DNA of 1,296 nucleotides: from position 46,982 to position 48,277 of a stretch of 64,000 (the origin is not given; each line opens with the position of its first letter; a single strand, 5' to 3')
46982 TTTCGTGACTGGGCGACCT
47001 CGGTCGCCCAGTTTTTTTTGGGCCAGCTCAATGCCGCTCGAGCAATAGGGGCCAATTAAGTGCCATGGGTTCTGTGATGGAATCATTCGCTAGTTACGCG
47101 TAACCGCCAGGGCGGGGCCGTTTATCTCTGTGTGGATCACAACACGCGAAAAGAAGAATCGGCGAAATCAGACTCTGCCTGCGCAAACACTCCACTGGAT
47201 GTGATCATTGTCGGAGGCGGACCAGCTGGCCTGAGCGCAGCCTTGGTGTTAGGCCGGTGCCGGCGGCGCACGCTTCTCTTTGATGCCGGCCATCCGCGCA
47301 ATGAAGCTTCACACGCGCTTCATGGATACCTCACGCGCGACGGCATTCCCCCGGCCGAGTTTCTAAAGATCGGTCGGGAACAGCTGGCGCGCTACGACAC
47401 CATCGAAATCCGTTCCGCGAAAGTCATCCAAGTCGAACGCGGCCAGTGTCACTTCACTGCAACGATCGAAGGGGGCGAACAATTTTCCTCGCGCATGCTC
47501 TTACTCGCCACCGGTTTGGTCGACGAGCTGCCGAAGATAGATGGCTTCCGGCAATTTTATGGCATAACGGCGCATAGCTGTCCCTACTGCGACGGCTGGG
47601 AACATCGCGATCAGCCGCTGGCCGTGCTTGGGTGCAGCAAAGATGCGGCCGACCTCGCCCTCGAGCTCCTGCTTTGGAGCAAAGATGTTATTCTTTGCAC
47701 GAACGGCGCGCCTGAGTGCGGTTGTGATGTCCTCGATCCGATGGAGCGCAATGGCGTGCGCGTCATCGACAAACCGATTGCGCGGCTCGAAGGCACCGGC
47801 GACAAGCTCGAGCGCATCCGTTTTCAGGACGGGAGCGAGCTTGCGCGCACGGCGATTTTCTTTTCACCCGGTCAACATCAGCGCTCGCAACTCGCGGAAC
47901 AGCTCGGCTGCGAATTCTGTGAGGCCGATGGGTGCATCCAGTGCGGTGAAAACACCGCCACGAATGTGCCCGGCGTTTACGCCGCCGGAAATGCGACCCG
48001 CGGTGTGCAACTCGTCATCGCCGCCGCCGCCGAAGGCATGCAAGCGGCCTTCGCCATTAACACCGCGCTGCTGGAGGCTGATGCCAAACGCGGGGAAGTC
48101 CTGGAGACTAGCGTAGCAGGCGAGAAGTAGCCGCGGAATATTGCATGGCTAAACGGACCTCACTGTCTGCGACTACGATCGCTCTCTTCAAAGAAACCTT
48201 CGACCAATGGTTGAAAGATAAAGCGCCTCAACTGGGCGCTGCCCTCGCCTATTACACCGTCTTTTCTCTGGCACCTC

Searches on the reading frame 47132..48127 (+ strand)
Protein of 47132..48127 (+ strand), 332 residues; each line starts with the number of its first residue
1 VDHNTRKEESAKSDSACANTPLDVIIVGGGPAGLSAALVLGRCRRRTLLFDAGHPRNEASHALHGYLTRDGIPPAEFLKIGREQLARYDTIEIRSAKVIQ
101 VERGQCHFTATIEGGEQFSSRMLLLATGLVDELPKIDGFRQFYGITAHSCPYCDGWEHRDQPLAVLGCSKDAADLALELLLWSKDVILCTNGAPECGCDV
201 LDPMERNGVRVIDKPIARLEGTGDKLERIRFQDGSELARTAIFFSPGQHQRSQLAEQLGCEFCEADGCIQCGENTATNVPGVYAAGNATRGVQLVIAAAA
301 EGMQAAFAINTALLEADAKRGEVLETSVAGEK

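Call 70: search_protein_families(library=pfam, proteins=[window:47132-48127:+], max_evalue=0.00001)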
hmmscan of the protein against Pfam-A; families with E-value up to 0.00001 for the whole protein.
window:47132-48127:+ (332 aa): 4 families
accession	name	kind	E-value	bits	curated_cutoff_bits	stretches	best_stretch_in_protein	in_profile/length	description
PF07992.20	Pyr_redox_2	-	1.6e-28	100.4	26.1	1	23-302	2-291/291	Pyridine nucleotide-disulphide oxidoreductase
PF13738.12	Pyr_redox_3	-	3.1e-10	40.2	30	0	85-286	90-305/305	Pyridine nucleotide-disulphide oxidoreductase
PF00890.30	FAD_binding_2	-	6.5e-09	35.9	20.4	1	23-90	1-67/414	FAD binding domain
PF01266.30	DAO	-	4.1e-08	33.6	27.9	1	23-111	1-94/353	FAD dependent oxidoreductase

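Call 71: find_homologous_proteins(query=window:47132-48127:+, max_evalue=1e-30)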
Query window:47132-48127:+ (332 aa): 7932 proteins with E <= 1e-30 among 8000 candidates; the best 120 are listed.
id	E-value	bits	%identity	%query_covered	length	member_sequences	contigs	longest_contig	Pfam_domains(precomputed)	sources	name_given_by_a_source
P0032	4.8e-196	669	100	89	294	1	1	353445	PF07992.21,PF13738.13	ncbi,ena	-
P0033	3.0e-190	650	90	95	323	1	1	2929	PF01266.31,PF00890.31,PF07992.21,PF13738.13,PF03486.21,PF05834.19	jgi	jgi:thioredoxin reductase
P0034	3.4e-187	640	89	95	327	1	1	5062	PF01266.31,PF00890.31,PF07992.21,PF13738.13,PF03486.21,PF01134.29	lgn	-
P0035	1.2e-185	635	85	98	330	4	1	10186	PF01266.31,PF00890.31,PF07992.21,PF13738.13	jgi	jgi:thioredoxin reductase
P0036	5.6e-185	632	87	93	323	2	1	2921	PF01266.31,PF00890.31,PF07992.21,PF13738.13,PF03486.21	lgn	-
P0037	6.6e-182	622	84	96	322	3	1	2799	PF01266.31,PF00890.31,PF07992.21,PF13738.13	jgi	jgi:thioredoxin reductase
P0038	5.5e-179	613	85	93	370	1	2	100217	PF01266.31,PF00890.31,PF07992.21,PF13738.13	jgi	jgi:thioredoxin reductase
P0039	8.9e-178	609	85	94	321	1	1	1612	PF01266.31,PF00890.31,PF07992.21,PF13738.13,PF03486.21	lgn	-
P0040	9.7e-178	609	88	91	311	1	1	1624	PF01266.31,PF00890.31,PF07992.21,PF13738.13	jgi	jgi:thioredoxin reductase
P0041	1.2e-177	608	85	94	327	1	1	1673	PF01266.31,PF00890.31,PF07992.21,PF00070.34,PF13738.13,PF03486.21,PF01134.29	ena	-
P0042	9.6e-177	605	84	94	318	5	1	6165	PF01266.31,PF00890.31,PF07992.21,PF13738.13,PF03486.21,PF05834.19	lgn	-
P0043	4.4e-176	603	84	95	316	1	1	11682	PF01266.31,PF00890.31,PF07992.21,PF13738.13,PF03486.21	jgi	jgi:thioredoxin reductase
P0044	4.8e-176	603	84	94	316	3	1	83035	PF00890.31,PF07992.21,PF00070.34,PF13738.13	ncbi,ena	-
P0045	1.6e-175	601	84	93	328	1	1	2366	PF01266.31,PF00890.31,PF07992.21,PF13738.13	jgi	jgi:thioredoxin reductase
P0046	4.3e-174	597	84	94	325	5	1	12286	PF01266.31,PF00890.31,PF07992.21,PF13738.13,PF05834.19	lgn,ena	-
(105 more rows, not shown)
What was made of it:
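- Tried and rejected: A 100%-identical fragment of the TrxB-like gene lies on an unnamed 353-kb NCBI/ENA contig (call 71).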

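Call 72: find_encoding_contigs(protein=P0032, flank=1000, max_places=3)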
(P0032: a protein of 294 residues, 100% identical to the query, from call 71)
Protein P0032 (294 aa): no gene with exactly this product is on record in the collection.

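Call 73: list_cluster_members(proteins=[P0032, P0003])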
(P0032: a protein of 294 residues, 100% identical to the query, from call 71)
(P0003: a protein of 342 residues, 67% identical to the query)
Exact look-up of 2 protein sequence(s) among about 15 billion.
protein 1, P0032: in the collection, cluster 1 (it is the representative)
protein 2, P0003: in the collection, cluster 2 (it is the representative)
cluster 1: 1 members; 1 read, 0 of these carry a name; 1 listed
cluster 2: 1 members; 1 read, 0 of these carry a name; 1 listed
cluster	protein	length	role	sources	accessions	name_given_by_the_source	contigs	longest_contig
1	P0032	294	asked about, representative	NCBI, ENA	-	-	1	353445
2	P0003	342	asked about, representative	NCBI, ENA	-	-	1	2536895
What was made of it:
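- Tried and rejected: Cluster look-up gave no organism name (call 73).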
